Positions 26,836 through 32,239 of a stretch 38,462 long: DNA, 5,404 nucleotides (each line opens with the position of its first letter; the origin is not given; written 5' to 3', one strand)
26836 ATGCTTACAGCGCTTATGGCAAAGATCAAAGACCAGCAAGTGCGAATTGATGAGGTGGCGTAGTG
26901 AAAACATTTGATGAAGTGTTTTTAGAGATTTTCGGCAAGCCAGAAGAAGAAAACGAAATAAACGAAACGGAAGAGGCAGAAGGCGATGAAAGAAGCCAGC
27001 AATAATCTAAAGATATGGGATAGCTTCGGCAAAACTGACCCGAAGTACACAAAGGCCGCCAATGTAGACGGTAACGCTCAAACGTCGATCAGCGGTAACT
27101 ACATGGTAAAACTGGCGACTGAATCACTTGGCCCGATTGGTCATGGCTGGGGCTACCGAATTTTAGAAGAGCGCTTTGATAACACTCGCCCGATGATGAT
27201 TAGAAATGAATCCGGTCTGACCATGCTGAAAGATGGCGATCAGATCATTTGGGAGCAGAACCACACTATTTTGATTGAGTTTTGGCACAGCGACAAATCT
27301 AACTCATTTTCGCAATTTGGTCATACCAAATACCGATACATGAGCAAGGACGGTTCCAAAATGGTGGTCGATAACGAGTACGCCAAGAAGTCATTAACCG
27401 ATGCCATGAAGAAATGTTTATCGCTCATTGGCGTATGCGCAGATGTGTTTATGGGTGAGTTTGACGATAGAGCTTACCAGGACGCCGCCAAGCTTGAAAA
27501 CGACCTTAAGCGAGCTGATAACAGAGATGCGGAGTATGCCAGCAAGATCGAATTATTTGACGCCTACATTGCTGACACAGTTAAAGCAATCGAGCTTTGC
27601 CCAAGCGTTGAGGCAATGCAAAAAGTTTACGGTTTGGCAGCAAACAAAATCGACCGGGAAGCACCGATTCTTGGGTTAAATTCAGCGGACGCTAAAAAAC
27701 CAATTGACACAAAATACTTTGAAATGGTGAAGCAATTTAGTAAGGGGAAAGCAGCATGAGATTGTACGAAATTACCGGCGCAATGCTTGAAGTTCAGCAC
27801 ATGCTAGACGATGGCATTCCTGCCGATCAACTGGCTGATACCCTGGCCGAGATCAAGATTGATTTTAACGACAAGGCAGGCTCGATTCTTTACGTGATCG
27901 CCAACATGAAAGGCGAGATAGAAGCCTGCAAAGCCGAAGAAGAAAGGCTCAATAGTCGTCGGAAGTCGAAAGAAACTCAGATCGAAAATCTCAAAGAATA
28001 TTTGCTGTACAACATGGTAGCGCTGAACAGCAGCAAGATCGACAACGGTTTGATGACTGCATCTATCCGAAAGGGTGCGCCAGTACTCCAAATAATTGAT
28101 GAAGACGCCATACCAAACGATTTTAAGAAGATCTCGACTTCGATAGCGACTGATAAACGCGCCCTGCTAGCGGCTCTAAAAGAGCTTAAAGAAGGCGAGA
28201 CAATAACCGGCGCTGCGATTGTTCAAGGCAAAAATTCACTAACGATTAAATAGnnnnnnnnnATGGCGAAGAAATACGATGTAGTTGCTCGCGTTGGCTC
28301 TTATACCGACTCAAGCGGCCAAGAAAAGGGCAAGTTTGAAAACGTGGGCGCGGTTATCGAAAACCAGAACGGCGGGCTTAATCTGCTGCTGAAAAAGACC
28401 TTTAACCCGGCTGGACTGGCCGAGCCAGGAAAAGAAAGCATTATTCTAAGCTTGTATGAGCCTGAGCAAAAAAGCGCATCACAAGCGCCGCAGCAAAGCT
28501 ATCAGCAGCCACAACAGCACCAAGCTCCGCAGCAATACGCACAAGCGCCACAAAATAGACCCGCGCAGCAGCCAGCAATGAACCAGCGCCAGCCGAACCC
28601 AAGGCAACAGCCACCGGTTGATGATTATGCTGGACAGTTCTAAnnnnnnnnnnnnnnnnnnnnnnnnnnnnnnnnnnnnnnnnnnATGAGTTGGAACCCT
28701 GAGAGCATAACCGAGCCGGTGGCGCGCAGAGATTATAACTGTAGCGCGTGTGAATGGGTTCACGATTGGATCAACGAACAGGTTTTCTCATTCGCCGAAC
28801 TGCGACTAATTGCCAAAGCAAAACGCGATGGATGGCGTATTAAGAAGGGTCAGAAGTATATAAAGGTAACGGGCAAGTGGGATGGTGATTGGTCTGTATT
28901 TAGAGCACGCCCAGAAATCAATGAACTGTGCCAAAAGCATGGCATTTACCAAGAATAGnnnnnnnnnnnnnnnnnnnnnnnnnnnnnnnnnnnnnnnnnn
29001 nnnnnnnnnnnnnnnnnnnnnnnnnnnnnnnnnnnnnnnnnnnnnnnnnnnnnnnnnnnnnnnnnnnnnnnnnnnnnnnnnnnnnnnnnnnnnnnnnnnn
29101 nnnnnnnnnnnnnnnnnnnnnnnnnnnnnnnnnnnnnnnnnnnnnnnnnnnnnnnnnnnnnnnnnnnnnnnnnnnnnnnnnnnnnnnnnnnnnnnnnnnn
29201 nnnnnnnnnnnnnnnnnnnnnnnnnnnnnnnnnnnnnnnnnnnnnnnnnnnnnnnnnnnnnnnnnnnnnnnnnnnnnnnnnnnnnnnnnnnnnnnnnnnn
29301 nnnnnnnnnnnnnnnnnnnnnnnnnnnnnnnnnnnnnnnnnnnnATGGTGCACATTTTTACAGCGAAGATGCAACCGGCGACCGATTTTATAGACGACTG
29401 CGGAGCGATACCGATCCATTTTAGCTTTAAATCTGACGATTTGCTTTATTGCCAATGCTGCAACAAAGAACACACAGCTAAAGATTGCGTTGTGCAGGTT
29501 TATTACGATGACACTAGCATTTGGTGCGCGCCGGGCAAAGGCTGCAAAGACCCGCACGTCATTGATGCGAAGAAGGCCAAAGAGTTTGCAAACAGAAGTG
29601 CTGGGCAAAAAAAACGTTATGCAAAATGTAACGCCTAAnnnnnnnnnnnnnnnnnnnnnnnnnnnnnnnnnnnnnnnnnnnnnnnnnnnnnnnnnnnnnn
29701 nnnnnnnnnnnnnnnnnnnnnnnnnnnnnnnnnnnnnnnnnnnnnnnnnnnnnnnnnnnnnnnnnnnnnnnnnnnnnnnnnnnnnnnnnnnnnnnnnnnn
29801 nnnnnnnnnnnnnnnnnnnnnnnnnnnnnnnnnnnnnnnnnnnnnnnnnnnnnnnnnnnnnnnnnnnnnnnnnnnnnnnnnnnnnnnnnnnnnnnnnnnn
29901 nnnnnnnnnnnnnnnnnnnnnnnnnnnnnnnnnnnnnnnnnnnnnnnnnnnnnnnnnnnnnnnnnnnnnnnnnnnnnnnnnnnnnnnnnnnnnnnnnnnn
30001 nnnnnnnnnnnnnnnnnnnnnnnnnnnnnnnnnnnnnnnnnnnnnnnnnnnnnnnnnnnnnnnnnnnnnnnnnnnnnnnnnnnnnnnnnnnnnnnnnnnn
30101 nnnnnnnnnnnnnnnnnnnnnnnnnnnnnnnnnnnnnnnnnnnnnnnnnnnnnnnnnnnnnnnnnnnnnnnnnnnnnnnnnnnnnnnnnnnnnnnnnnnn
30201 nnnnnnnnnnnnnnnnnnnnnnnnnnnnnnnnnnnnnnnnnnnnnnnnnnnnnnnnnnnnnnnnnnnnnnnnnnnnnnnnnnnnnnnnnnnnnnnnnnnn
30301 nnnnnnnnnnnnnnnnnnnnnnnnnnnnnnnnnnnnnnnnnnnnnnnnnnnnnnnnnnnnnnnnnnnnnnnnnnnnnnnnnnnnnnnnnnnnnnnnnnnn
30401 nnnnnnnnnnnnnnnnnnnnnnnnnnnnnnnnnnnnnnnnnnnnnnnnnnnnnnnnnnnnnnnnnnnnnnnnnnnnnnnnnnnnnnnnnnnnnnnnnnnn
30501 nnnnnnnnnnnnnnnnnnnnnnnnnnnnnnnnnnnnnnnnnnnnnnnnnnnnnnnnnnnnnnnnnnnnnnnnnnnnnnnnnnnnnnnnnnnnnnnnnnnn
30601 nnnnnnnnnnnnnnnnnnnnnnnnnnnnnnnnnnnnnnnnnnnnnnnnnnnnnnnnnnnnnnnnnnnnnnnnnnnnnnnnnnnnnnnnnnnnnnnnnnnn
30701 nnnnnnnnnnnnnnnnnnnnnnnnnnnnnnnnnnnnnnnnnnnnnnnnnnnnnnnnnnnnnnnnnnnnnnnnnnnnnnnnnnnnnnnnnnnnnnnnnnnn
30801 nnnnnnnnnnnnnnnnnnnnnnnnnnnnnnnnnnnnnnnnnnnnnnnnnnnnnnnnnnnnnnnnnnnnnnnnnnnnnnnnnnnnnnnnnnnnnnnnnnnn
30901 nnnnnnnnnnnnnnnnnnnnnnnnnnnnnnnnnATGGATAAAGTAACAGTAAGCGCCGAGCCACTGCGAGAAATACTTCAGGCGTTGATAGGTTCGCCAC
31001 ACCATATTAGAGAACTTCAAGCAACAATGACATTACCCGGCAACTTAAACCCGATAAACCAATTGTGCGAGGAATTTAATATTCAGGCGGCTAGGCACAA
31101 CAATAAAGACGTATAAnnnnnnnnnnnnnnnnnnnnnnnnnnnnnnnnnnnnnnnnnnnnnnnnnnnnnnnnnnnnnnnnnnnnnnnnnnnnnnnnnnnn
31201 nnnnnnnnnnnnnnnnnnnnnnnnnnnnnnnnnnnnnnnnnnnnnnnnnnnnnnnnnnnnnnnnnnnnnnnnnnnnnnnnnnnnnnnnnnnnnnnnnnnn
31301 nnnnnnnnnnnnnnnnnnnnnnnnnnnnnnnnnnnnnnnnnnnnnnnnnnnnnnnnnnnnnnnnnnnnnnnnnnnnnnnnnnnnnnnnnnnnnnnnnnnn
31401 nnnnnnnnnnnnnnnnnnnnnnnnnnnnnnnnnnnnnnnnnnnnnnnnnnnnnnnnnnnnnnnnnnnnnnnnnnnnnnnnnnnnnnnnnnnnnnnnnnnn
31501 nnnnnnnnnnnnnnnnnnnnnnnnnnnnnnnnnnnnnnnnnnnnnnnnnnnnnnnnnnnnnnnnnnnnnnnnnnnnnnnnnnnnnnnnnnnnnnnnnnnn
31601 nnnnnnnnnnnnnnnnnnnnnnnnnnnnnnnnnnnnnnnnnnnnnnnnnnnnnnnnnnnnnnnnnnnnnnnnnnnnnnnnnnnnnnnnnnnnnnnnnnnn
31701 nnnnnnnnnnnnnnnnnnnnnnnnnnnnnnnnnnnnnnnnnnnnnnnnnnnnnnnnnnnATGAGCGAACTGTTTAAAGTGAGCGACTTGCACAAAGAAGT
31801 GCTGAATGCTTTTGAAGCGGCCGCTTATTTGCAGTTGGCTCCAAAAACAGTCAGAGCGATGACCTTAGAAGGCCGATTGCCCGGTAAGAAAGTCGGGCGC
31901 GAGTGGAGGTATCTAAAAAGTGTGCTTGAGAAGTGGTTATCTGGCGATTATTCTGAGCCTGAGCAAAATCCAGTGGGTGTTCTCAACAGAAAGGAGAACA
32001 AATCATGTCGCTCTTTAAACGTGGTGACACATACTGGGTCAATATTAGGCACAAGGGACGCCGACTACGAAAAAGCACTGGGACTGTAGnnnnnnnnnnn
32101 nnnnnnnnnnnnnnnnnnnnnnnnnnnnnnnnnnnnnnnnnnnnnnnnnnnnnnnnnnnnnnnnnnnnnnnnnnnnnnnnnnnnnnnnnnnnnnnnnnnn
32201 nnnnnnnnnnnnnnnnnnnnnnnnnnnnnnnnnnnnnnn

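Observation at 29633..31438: Six attC-like bulged hairpins (RYYYAAC ... GTTRRRY), each starting on the stop codon of a small ORF: an integron-cassette-like array in a phage early operon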

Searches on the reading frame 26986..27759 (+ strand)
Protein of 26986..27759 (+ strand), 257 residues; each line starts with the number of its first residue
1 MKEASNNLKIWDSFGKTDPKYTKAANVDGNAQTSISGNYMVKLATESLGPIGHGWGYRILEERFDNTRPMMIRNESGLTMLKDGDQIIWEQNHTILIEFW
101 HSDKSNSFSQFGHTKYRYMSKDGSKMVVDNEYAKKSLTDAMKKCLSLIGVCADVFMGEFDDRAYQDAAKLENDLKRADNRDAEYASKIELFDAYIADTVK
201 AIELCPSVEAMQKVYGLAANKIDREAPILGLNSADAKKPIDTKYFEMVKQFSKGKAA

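Call 19: search_protein_families(library=ncbifam, proteins=[window:26986-27759:+], max_evalue=0.001)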
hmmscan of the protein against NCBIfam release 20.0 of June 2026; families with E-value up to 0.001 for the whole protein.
window:26986-27759:+ (257 aa): 0 families

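Call 60: search_protein_families(library=phrogs, proteins=[window:26986-27759:+], max_evalue=0.00001)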
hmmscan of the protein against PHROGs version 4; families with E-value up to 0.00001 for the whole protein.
window:26986-27759:+ (257 aa): 3 families
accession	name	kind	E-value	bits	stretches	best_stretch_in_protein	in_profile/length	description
phrog_7838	-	DNA, RNA and nucleotide metabolism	3.1e-65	221.2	1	5-254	3-236/242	exonuclease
phrog_2489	-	DNA, RNA and nucleotide metabolism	7.1e-50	171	1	4-223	461-685/728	exonuclease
phrog_7792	-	unknown function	2.2e-21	77.3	1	3-166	5-151/255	-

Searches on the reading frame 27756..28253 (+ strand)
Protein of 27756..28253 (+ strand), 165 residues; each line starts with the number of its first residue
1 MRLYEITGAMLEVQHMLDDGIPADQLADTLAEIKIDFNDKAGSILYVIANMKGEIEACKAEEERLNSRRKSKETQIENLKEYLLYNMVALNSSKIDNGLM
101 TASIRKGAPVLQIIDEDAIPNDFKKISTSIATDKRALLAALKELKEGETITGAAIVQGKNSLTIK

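Call 19: search_protein_families(library=ncbifam, proteins=[window:27756-28253:+], max_evalue=0.001)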
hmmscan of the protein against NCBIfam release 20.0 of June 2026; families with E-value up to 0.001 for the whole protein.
window:27756-28253:+ (165 aa): 0 families

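Call 60: search_protein_families(library=phrogs, proteins=[window:27756-28253:+], max_evalue=0.00001)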
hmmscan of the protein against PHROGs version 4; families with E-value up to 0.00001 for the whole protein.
window:27756-28253:+ (165 aa): 2 families
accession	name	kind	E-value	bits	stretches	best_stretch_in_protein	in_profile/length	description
phrog_253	-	DNA, RNA and nucleotide metabolism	4.1e-44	151.4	1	1-165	7-167/169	Mu Gam-like end protection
phrog_20203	-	unknown function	7.8e-07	30.1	1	93-165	7-75/75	-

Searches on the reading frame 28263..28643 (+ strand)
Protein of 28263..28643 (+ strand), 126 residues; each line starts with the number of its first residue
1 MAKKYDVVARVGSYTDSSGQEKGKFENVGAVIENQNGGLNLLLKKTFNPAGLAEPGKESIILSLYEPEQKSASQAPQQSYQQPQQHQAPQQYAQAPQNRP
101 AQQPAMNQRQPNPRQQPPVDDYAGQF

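Call 19: search_protein_families(library=ncbifam, proteins=[window:28263-28643:+], max_evalue=0.001)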
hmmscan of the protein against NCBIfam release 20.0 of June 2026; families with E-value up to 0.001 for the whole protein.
window:28263-28643:+ (126 aa): 0 families

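Call 60: search_protein_families(library=phrogs, proteins=[window:28263-28643:+], max_evalue=0.00001)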
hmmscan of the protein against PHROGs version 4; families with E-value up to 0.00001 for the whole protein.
window:28263-28643:+ (126 aa): 1 family
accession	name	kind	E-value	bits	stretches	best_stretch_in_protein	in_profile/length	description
phrog_18187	-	unknown function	1.5e-10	42.4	1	1-87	1-84/94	-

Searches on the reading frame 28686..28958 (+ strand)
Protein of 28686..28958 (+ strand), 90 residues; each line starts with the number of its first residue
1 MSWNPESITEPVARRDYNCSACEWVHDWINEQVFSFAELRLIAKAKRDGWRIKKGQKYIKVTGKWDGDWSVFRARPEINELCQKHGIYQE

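Call 19: search_protein_families(library=ncbifam, proteins=[window:28686-28958:+], max_evalue=0.001)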
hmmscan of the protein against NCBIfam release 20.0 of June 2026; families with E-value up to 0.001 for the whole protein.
window:28686-28958:+ (90 aa): 0 families

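Call 47: find_related_loci(query=A2, collection=viral_contigs, flank=10000)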
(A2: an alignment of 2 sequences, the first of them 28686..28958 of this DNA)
Query A2 (90 aa) in viral_contigs; peptide patterns used: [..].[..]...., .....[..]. (x = any residue, [..] = any of these).
155 stretches matched a pattern; 4 encode a relative of the query (tblastn E <= 1e-3); 4 distinct loci.
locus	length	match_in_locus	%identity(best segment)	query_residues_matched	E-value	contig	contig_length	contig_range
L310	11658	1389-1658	51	1-90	2e-32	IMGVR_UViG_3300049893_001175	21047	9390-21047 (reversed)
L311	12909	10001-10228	53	11-88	1e-25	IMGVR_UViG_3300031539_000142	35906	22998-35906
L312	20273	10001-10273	46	1-90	6e-24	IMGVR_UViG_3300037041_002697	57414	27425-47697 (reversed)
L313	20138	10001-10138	33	5-74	6e-7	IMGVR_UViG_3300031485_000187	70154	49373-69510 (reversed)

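Call 60: search_protein_families(library=phrogs, proteins=[window:28686-28958:+], max_evalue=0.00001)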
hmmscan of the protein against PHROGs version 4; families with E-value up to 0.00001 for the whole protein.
window:28686-28958:+ (90 aa): 1 family
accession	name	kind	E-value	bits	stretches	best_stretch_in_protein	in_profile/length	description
phrog_13613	-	unknown function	8.3e-26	91.3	1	10-90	9-90/91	-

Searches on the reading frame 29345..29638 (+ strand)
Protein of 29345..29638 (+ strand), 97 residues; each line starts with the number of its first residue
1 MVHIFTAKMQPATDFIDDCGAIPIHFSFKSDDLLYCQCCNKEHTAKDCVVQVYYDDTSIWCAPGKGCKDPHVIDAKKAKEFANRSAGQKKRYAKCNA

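Call 12: search_protein_families(library=pfam, proteins=[window:29345-29638:+], max_evalue=0.01)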
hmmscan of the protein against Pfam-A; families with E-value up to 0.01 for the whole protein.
window:29345-29638:+ (97 aa): 0 families

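Call 13: search_protein_families(library=phrogs, proteins=[window:29345-29638:+], max_evalue=0.01)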
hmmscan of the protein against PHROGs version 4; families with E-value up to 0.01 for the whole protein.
window:29345-29638:+ (97 aa): 0 families

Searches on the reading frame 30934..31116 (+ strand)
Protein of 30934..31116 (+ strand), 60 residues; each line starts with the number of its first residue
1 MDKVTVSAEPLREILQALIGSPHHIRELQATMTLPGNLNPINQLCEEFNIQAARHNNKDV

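Call 12: search_protein_families(library=pfam, proteins=[window:30934-31116:+], max_evalue=0.01)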
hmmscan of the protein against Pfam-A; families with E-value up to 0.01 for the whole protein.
window:30934-31116:+ (60 aa): 0 families

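Call 13: search_protein_families(library=phrogs, proteins=[window:30934-31116:+], max_evalue=0.01)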
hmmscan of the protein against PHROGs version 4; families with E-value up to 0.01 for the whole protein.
window:30934-31116:+ (60 aa): 1 family
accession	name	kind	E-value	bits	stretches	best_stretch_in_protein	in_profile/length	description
phrog_31465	-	unknown function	2.2e-08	35.1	1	4-58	15-74/84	-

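Call 68: find_homologous_proteins(query=window:30934-31116:+, max_evalue=0.001)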
Query window:30934-31116:+ (60 aa): 3 proteins with E <= 0.001 among 3 candidates.
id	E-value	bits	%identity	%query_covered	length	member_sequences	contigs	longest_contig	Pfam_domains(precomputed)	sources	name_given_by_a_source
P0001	3.1e-32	126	100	100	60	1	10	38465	-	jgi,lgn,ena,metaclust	metaclust:\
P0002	4.7e-13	66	67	93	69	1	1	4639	-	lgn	-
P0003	7.1e-8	50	60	88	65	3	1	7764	-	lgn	-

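Call 69: find_encoding_contigs(protein=P0001, flank=6000, max_places=10)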
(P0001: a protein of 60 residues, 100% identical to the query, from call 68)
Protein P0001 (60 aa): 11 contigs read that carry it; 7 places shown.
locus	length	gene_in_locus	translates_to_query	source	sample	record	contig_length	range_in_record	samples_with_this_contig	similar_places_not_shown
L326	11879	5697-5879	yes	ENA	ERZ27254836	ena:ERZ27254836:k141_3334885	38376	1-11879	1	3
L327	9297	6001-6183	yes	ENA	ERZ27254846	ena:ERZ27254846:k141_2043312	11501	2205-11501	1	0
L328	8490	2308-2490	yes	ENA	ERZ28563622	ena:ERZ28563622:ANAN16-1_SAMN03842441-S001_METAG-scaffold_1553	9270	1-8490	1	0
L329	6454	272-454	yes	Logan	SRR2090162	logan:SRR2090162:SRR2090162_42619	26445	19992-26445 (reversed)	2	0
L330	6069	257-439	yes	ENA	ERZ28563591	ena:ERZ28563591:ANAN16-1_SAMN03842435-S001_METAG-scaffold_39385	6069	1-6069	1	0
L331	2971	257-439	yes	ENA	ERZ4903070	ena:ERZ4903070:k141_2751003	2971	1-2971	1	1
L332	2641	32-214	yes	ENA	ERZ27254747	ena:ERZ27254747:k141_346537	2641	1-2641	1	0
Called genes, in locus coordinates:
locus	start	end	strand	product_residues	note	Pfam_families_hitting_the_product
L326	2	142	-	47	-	?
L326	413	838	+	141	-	PF00805:Pentapeptide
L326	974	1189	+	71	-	-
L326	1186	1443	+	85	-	-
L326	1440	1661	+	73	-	-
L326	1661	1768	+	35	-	-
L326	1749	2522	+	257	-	-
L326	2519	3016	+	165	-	PF05565:Sipho_Gp157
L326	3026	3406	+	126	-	-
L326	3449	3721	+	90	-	-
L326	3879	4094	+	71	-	-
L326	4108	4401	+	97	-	-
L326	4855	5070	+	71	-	-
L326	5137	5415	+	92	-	-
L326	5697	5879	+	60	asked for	-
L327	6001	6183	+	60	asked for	-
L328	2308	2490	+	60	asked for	-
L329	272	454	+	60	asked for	-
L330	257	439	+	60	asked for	-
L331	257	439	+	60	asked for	-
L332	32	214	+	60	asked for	-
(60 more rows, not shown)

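Call 70: find_encoding_contigs(protein=P0002, flank=6000, max_places=4)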
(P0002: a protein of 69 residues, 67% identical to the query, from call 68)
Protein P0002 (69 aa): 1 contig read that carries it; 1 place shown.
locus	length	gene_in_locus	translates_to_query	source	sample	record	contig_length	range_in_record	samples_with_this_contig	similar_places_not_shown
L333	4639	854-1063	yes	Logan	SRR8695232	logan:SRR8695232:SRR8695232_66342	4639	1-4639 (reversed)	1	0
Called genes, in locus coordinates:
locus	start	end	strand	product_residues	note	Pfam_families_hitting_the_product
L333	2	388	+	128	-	?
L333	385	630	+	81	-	-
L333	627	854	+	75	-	PF04448:DUF551 (weak)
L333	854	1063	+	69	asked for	-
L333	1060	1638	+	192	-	-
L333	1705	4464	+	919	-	PF01807:Zn_ribbon_DnaG (weak), PF13362:Toprim_3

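Call 71: find_encoding_contigs(protein=P0003, flank=6000, max_places=4)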
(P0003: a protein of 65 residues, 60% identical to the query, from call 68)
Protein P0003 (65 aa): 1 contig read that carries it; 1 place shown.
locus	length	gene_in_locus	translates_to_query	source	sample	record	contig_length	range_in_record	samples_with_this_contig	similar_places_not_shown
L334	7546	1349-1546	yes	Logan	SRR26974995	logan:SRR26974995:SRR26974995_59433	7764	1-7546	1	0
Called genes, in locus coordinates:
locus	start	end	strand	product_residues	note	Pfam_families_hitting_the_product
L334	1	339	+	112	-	?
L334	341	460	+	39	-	-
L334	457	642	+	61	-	-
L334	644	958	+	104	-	-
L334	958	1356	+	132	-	-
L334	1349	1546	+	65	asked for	-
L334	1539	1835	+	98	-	-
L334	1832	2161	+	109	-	-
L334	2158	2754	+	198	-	-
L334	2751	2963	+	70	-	-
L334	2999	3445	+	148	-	-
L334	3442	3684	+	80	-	-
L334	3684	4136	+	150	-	-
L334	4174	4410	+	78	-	-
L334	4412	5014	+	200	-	-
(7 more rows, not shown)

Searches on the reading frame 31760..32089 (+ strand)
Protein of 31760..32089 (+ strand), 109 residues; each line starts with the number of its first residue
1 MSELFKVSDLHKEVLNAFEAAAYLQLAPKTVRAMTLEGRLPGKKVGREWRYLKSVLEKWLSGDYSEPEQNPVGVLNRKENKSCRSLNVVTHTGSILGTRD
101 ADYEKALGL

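Call 12: search_protein_families(library=pfam, proteins=[window:31760-32089:+], max_evalue=0.01)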
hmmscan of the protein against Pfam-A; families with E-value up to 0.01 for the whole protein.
window:31760-32089:+ (109 aa): 2 families
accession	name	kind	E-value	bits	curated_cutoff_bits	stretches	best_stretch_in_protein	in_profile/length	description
PF12728.13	HTH_17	-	2.5e-11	44.1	27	1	15-61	2-48/51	Helix-turn-helix domain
PF00561.26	Abhydrolase_1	-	0.0088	16.2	25.8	1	19-79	82-143/245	alpha/beta hydrolase fold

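Call 13: search_protein_families(library=phrogs, proteins=[window:31760-32089:+], max_evalue=0.01)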
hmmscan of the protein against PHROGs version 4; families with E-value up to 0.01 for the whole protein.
window:31760-32089:+ (109 aa): 11 families
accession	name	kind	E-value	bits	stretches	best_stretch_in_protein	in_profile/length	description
phrog_66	-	integration and excision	1e-07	33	1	11-79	90-159/412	excisionase and transcriptional regulator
phrog_2907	-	integration and excision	4.3e-07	31.4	1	11-101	3-96/117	excisionase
phrog_25665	-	integration and excision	2.1e-06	28.8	1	9-66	20-77/93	excisionase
phrog_1840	-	integration and excision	2.1e-05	25.9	1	19-76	11-68/90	excisionase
phrog_7338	-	unknown function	7e-05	24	1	11-62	27-79/87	-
phrog_15534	-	DNA, RNA and nucleotide metabolism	0.00031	22.2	1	12-60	41-88/93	HTH DNA binding protein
phrog_10045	-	DNA, RNA and nucleotide metabolism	0.00034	21.4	1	12-51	18-58/74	HTH DNA binding protein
phrog_6401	-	DNA, RNA and nucleotide metabolism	0.00061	20.6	1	13-60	8-56/64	DNA binding protein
phrog_668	-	DNA, RNA and nucleotide metabolism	0.0046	17.6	1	4-61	50-111/181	HTH DNA binding protein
phrog_4691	-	integration and excision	0.0053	17.8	1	10-56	14-61/78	excisionase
phrog_7735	-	integration and excision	0.0067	17.8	1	12-60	3-50/99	excisionase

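Call 45: search_protein_families(library=ncbifam, proteins=[window:31760-32089:+], max_evalue=0.001)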
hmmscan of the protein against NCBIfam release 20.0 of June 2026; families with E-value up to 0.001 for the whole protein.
window:31760-32089:+ (109 aa): 2 families
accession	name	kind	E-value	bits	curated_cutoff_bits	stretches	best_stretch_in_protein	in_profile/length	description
NF047737.1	antiphage_MADS1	equivalog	1.9e-10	40.8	80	1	14-60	3-49/49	methylation-associated defense system helix-turn-helix domain-containing protein MAD1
TIGR01764.1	excise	domain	3.4e-07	30.5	28.8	1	19-60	6-47/49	excisionase family DNA-binding protein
